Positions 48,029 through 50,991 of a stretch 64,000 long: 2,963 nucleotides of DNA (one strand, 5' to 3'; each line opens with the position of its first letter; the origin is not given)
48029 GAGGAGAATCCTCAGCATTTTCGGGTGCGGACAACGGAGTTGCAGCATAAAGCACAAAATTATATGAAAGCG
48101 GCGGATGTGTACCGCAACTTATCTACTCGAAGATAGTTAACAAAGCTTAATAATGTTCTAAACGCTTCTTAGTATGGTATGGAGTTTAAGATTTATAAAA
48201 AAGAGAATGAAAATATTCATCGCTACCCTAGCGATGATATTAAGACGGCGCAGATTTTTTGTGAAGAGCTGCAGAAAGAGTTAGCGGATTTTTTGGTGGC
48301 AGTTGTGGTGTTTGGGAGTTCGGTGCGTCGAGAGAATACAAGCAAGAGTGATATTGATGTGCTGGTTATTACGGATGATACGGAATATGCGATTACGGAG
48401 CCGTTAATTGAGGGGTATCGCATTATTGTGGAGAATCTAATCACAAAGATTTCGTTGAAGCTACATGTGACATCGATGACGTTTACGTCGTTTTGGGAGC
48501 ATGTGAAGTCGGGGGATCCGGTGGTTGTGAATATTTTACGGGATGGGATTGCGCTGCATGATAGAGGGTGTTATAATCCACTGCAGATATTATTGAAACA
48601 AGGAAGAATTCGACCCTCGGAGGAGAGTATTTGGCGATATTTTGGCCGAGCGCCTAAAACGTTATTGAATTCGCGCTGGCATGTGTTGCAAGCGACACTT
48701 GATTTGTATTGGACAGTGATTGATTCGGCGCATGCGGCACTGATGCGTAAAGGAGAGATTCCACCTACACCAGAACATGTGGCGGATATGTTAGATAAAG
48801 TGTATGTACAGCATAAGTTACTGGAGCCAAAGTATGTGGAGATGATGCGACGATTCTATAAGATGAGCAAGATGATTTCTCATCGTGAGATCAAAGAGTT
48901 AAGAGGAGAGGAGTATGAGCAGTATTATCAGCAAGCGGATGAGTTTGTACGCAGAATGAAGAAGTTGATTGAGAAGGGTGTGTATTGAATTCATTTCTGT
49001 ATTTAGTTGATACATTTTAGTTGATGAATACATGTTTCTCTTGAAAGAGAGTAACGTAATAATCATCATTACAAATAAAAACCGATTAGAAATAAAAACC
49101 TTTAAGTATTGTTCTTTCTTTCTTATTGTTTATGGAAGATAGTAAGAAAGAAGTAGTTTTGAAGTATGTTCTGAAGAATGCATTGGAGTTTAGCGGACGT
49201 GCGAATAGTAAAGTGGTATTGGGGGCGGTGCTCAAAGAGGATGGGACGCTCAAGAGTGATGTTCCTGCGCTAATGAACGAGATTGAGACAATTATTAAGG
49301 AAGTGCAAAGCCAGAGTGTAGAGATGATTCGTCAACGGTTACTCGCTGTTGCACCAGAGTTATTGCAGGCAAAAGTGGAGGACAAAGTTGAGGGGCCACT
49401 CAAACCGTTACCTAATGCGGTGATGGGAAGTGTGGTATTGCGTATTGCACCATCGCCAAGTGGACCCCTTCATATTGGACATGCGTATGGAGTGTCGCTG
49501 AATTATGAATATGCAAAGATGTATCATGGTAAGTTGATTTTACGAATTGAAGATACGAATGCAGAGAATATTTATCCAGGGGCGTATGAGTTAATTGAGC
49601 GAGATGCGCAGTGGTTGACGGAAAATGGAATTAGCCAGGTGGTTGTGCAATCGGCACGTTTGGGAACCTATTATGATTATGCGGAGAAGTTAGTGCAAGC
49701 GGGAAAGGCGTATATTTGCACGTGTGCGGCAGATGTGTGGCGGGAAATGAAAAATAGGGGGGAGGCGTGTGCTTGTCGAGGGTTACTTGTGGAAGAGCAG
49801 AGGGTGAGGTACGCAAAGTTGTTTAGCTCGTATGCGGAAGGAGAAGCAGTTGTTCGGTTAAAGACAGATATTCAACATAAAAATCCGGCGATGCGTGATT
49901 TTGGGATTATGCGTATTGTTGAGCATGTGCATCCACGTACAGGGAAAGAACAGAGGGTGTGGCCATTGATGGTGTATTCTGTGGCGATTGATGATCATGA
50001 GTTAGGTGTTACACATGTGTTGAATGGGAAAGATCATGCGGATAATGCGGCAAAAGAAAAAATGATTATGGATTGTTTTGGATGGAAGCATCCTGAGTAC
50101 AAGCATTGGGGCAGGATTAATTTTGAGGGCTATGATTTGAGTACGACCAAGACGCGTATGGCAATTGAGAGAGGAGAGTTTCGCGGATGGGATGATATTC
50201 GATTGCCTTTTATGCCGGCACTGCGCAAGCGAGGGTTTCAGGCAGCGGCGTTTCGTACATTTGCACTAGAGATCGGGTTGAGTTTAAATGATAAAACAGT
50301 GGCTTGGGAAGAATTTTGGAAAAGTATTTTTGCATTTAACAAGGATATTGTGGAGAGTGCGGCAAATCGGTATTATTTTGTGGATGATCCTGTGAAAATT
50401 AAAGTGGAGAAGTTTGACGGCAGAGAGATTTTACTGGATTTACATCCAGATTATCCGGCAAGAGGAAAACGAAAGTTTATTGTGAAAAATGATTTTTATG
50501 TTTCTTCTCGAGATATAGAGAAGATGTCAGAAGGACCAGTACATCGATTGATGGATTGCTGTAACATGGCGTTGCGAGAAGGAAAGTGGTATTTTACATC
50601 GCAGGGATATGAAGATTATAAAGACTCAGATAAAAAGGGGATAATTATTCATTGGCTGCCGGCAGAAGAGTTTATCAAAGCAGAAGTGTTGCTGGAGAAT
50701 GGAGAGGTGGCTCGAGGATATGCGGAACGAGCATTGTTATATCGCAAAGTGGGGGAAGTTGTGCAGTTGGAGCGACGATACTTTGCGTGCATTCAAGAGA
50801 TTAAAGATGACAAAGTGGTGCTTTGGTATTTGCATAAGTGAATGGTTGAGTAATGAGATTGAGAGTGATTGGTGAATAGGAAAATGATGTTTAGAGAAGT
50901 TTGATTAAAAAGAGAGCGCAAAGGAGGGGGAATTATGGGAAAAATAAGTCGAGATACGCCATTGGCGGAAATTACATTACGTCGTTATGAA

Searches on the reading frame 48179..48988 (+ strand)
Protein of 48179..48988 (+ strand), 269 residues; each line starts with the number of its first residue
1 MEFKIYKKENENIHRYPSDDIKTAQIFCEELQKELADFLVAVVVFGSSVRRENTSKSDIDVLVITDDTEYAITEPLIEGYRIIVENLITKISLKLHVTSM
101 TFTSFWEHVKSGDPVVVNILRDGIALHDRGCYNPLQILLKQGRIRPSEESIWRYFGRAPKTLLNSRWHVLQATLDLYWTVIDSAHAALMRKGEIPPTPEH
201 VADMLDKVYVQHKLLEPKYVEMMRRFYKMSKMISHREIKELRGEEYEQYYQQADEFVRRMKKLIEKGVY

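Call 22: search_protein_families(library=pfam, proteins=[window:48179-48988:+], max_evalue=0.00001)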
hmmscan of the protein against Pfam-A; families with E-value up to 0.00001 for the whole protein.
window:48179-48988:+ (269 aa): 2 families
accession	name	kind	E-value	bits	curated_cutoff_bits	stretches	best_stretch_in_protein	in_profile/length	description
PF01909.29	NTP_transf_2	-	3.6e-08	34.1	21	1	32-106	13-78/93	Nucleotidyltransferase domain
PF18765.7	Polbeta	-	1.8e-06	28.5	26.9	1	38-74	10-43/93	Polymerase beta, Nucleotidyltransferase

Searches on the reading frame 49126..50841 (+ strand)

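Call 23: search_protein_families(library=pfam, proteins=[window:49126-50841:+], max_evalue=0.00001)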
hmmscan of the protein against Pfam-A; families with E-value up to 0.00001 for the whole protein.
window:49126-50841:+ (571 aa): 3 families
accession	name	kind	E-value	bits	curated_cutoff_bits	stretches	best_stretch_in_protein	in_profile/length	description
PF00749.27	tRNA-synt_1c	-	9.9e-61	205.8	23.4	1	103-407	2-310/314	tRNA synthetases class I (E and Q), catalytic domain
PF03950.23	tRNA-synt_1c_C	-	4.7e-14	52.8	23.9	1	413-485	1-75/91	tRNA synthetases class I (E and Q), anti-codon binding domain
PF20974.2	tRNA-synt_1c_C2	-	1.5e-06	29.2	23.9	1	507-556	1-68/69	tRNA synthetases class I (E and Q), anti-codon binding domain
